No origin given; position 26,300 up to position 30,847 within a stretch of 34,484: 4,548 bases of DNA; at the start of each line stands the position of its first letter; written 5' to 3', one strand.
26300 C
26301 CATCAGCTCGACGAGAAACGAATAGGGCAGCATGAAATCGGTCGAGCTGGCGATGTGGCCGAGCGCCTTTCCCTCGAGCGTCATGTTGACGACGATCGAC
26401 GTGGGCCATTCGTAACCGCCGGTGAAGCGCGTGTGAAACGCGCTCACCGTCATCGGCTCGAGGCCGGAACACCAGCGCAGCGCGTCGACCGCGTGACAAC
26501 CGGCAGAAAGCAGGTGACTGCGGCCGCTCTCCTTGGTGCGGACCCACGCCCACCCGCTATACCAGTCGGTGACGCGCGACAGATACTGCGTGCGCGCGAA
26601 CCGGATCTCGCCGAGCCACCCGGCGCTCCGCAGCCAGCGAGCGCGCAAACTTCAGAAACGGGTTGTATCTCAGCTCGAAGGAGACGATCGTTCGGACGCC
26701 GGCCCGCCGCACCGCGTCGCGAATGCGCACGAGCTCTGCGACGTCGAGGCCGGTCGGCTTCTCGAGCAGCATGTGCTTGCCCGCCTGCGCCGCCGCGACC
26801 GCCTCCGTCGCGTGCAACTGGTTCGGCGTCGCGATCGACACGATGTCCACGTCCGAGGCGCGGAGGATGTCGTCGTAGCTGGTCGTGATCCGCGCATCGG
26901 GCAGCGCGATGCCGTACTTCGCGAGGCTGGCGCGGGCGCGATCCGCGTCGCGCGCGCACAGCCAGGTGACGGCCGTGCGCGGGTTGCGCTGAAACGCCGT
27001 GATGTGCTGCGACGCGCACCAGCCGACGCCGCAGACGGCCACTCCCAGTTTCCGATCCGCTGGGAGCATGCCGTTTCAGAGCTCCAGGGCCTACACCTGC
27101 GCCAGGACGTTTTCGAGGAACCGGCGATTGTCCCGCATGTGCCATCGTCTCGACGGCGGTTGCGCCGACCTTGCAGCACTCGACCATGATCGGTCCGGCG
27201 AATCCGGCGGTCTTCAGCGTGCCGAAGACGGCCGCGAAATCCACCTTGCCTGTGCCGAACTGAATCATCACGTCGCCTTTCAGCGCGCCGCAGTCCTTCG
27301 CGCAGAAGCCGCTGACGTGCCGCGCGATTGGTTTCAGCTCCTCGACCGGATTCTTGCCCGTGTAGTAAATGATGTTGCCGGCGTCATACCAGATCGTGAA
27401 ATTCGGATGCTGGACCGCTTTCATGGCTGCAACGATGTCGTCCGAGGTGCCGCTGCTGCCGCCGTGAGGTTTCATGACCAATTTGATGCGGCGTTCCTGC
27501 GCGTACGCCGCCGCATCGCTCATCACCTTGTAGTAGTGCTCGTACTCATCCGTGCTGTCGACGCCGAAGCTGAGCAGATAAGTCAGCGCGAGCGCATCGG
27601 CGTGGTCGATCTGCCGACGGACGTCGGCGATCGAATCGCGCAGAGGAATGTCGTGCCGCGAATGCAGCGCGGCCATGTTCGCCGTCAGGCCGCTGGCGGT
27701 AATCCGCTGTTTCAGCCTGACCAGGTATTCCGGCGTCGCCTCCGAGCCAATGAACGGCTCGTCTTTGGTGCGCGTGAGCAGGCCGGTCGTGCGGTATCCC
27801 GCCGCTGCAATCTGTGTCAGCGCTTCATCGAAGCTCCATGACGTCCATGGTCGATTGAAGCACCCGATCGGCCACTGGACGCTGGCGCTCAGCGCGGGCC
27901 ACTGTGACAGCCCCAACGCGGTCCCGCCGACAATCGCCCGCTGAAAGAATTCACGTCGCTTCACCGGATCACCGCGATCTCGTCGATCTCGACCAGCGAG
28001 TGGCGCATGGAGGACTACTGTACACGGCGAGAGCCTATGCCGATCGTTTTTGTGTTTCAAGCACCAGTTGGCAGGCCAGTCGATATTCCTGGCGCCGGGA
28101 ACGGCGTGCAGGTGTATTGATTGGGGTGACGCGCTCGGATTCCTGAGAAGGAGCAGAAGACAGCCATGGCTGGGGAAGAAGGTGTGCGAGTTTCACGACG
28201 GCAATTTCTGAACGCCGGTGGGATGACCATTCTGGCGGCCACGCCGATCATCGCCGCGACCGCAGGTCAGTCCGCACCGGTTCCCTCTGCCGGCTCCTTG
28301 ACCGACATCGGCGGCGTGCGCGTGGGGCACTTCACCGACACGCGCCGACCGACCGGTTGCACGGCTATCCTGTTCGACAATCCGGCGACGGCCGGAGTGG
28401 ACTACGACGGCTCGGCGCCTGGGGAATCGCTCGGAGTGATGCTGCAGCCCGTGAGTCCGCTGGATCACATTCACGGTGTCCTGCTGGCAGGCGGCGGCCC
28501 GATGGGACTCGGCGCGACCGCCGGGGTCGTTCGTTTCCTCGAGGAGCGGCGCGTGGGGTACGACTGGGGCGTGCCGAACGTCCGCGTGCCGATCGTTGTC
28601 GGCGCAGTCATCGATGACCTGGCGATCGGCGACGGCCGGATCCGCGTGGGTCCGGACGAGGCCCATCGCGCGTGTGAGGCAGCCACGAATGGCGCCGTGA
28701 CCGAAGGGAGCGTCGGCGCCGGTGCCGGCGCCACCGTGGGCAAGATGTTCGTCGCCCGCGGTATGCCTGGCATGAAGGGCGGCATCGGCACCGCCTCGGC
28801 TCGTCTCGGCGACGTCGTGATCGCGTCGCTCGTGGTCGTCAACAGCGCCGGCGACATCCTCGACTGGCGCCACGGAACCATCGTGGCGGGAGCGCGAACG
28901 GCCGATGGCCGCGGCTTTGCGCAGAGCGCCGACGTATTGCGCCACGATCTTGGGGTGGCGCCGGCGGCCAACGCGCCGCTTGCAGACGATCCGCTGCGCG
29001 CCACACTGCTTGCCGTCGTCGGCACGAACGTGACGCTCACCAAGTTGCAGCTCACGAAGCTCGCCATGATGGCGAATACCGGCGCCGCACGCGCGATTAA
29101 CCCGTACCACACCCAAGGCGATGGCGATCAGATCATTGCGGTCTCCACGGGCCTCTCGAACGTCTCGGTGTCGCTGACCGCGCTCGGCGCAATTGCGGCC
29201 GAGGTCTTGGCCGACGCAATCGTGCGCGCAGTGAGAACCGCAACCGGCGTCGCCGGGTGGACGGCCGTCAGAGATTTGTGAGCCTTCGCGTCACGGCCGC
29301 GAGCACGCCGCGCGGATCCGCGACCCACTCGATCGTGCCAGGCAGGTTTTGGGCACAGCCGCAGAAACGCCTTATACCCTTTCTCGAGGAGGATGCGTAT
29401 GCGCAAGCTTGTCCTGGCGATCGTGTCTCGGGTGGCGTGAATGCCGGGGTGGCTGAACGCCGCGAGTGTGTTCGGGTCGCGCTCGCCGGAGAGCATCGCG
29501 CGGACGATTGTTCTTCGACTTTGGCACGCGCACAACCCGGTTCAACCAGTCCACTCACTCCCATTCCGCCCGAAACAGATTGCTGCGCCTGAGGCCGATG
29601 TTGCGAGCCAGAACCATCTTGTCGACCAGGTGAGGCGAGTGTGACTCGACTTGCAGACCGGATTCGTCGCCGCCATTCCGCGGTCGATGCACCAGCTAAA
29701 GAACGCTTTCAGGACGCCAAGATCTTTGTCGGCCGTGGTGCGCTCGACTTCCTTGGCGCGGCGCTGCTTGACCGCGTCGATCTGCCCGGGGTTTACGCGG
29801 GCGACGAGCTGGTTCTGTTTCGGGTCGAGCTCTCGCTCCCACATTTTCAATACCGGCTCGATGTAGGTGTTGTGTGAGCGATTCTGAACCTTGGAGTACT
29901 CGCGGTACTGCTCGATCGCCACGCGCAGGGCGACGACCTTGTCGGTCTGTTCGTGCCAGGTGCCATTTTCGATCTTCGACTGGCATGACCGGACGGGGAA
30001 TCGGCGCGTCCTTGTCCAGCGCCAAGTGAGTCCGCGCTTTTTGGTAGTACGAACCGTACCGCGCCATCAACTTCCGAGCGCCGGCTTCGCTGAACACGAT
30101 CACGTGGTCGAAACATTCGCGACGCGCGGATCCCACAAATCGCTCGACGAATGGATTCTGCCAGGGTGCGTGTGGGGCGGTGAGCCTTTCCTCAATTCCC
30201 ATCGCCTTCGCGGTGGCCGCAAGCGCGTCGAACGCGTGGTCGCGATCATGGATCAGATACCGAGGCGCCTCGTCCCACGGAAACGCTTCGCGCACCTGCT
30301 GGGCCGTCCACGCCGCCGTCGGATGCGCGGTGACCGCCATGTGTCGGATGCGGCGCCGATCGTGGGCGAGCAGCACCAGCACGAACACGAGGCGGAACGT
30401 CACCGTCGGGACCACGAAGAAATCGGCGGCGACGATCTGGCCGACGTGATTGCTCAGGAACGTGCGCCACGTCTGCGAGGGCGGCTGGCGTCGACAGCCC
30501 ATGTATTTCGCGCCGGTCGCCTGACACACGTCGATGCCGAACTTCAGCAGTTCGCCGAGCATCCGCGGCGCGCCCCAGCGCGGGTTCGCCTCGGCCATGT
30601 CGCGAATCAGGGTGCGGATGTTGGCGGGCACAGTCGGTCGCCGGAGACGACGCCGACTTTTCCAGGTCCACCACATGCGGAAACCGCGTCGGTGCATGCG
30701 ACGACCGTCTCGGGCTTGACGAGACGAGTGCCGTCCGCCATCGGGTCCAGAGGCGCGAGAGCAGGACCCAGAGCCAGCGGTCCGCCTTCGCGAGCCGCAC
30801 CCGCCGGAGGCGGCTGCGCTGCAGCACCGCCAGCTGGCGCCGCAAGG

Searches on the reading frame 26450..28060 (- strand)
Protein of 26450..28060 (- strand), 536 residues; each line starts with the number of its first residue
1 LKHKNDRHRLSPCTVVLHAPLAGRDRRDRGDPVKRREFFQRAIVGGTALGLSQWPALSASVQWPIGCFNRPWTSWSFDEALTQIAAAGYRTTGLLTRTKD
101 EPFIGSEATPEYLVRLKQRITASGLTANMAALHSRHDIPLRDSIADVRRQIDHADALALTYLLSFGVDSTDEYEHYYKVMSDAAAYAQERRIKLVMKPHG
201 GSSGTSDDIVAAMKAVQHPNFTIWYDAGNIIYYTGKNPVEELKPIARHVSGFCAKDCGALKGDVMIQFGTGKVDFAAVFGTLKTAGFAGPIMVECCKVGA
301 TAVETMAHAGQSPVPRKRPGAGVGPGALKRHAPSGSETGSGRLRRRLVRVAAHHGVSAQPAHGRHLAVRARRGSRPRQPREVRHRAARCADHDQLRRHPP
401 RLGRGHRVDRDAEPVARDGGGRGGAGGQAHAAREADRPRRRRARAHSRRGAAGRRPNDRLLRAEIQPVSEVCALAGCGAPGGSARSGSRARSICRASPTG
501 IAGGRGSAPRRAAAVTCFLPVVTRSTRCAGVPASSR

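Call 9: search_protein_families(library=pfam, proteins=[window:26450-28060:-], max_evalue=0.01)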
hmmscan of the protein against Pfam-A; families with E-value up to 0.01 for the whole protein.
window:26450-28060:- (536 aa): 1 family
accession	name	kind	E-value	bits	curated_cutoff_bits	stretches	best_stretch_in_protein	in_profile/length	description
PF01261.30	AP_endonuc_2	-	3.4e-23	83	31.1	1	83-297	3-231/249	Xylose isomerase-like TIM barrel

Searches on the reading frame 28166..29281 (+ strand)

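Call 9: search_protein_families(library=pfam, proteins=[window:28166-29281:+], max_evalue=0.01)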
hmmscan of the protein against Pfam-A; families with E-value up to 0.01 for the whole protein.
window:28166-29281:+ (371 aa): 1 family
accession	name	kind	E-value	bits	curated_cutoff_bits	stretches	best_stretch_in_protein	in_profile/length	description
PF03576.19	Peptidase_S58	-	6.9e-37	128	23.9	1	44-365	2-302/307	Peptidase family S58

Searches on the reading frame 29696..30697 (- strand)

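Call 10: search_protein_families(library=pfam, proteins=[window:29696-30697:-], max_evalue=0.01)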
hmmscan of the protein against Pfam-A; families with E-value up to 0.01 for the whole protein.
window:29696-30697:- (333 aa): 2 families
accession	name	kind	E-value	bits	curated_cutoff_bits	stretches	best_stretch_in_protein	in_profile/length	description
PF13683.12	rve_3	-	8.6e-12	45.1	26.5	1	167-232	2-67/67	Integrase core domain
PF13565.12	HTH_32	-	0.00089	20.2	33.7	1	14-61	21-68/73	Homeodomain-like domain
